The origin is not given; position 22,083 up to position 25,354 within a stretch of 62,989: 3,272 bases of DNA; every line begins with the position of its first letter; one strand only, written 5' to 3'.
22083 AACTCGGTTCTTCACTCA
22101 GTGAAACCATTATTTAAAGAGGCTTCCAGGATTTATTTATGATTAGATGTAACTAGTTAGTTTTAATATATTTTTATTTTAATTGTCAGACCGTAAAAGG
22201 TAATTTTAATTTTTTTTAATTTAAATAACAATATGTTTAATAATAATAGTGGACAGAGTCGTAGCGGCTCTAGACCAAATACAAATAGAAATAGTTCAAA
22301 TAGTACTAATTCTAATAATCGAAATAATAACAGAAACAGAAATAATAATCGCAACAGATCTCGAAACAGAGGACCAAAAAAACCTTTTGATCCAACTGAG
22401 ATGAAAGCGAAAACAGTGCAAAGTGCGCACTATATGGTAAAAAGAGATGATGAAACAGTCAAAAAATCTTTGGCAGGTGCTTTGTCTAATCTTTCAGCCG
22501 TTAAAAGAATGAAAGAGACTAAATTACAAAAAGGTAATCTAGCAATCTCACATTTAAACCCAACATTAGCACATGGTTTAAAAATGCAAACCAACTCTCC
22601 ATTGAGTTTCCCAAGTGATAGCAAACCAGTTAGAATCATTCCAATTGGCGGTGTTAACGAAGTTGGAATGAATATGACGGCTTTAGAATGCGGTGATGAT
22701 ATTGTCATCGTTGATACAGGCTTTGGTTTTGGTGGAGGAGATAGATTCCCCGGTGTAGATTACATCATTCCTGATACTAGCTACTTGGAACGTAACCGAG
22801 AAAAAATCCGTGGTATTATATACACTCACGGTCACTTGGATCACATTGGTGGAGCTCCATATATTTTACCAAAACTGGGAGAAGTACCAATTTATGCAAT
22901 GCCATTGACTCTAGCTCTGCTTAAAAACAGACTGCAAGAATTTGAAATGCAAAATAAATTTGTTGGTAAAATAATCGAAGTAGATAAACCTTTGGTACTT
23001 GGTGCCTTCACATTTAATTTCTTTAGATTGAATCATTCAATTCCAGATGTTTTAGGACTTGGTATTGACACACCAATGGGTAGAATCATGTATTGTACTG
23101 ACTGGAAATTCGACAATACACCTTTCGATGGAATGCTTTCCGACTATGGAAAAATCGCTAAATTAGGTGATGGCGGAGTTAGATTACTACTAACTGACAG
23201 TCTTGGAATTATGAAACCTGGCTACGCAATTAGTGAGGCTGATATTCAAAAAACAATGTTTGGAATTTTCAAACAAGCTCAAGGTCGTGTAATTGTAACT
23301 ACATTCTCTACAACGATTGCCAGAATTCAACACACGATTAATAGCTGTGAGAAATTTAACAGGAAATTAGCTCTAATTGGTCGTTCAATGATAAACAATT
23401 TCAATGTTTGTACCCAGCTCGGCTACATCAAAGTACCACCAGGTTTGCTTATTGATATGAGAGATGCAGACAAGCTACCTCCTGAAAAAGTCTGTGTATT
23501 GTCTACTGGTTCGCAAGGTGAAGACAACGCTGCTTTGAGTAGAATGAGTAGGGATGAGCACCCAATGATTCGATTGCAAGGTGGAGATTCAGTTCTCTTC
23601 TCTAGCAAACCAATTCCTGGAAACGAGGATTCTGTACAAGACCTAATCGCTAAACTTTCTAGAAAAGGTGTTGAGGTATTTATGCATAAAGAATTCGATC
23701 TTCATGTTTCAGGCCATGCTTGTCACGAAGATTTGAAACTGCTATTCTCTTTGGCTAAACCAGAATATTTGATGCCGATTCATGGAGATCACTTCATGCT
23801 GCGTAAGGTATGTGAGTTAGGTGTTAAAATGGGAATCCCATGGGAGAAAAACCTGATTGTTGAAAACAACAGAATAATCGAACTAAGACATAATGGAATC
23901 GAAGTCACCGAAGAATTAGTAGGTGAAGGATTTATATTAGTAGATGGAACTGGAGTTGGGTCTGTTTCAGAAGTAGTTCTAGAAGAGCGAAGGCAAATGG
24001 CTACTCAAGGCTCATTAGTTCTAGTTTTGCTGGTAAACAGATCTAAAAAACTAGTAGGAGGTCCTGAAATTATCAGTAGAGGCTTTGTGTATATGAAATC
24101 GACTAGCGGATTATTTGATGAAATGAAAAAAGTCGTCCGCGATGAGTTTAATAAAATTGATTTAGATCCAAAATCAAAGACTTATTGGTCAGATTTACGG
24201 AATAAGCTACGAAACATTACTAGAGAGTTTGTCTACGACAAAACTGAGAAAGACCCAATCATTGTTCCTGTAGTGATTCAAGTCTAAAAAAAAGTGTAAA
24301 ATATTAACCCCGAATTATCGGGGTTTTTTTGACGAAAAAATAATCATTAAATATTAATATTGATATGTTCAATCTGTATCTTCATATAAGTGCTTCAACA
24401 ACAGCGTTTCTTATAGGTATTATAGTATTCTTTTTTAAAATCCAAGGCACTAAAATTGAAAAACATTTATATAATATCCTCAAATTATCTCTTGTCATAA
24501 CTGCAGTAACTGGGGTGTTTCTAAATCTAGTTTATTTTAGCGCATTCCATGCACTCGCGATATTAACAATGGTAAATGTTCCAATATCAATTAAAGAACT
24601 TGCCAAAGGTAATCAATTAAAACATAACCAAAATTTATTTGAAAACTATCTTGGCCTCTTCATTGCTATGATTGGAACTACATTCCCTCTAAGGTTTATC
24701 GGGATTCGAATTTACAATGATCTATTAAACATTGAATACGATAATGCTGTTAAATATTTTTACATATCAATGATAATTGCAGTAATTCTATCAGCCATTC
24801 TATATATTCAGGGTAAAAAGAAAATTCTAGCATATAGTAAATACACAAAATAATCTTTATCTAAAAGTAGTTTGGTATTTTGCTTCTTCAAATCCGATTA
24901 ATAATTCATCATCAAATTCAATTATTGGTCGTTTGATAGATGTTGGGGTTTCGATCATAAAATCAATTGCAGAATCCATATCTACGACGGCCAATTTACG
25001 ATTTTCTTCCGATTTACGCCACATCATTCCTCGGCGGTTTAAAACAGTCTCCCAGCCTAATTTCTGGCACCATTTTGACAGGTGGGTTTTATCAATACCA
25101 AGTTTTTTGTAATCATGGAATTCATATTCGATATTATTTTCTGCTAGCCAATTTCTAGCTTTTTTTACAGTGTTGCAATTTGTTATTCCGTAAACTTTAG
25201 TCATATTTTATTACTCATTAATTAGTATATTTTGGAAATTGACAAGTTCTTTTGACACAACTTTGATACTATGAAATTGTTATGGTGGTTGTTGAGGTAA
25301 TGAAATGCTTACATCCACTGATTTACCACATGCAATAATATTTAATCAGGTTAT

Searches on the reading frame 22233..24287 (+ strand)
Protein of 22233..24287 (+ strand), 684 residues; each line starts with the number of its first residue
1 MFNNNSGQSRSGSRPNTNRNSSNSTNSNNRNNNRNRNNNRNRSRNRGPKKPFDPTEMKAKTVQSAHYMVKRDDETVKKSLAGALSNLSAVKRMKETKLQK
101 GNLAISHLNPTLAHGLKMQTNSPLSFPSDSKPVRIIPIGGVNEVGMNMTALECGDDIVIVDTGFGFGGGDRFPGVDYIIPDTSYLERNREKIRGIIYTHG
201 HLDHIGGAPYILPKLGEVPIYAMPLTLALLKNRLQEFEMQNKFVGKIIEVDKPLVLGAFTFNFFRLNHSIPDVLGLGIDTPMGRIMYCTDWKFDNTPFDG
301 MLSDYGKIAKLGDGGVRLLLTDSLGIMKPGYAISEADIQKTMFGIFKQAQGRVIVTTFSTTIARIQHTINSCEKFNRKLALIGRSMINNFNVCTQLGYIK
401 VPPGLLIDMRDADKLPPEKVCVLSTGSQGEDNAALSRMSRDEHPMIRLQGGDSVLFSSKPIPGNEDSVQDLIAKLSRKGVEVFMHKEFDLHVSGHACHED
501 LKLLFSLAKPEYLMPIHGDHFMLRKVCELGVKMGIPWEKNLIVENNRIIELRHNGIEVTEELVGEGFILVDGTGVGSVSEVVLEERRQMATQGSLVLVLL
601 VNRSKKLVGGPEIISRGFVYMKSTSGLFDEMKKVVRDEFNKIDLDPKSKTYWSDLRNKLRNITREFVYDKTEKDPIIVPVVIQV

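Call 38: search_protein_families(library=pfam, proteins=[window:22233-24287:+])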
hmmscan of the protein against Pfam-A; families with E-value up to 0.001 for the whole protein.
window:22233-24287:+ (684 aa): 5 families
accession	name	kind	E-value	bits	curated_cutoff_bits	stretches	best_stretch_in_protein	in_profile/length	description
PF22505.1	RNase_J_b_CASP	-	7.3e-44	149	27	1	350-475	1-126/126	Ribonuclease J, beta-CASP domain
PF17770.6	RNase_J_C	-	2.1e-23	83.6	23.8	1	582-684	1-102/102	Ribonuclease J C-terminal domain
PF00753.33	Lactamase_B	-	1.9e-13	51.2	22.7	1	148-248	8-97/196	Metallo-beta-lactamase superfamily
PF12706.13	Lactamase_B_2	-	1e-12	48.5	27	1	186-292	25-144/200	Beta-lactamase superfamily domain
PF07521.17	RMMBL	-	4.7e-07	30.1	21.6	1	490-535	12-58/63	Zn-dependent metallo-hydrolase RNA specificity domain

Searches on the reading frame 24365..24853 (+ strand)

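Call 38: search_protein_families(library=pfam, proteins=[window:24365-24853:+])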
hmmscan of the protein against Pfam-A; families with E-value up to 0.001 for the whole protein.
window:24365-24853:+ (162 aa): 1 family
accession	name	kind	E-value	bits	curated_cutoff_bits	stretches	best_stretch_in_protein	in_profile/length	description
PF10067.14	DUF2306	-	5.3e-08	33.6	31.6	1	5-109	2-114/147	Predicted membrane protein (DUF2306)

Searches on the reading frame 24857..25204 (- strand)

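Call 38: search_protein_families(library=pfam, proteins=[window:24857-25204:-])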
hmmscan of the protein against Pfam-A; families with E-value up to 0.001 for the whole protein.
window:24857-25204:- (115 aa): 1 family
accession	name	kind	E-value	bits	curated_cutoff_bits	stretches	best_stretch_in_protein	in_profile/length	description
PF03960.21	ArsC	-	4.1e-17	62.7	24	1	5-112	1-78/79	ArsC family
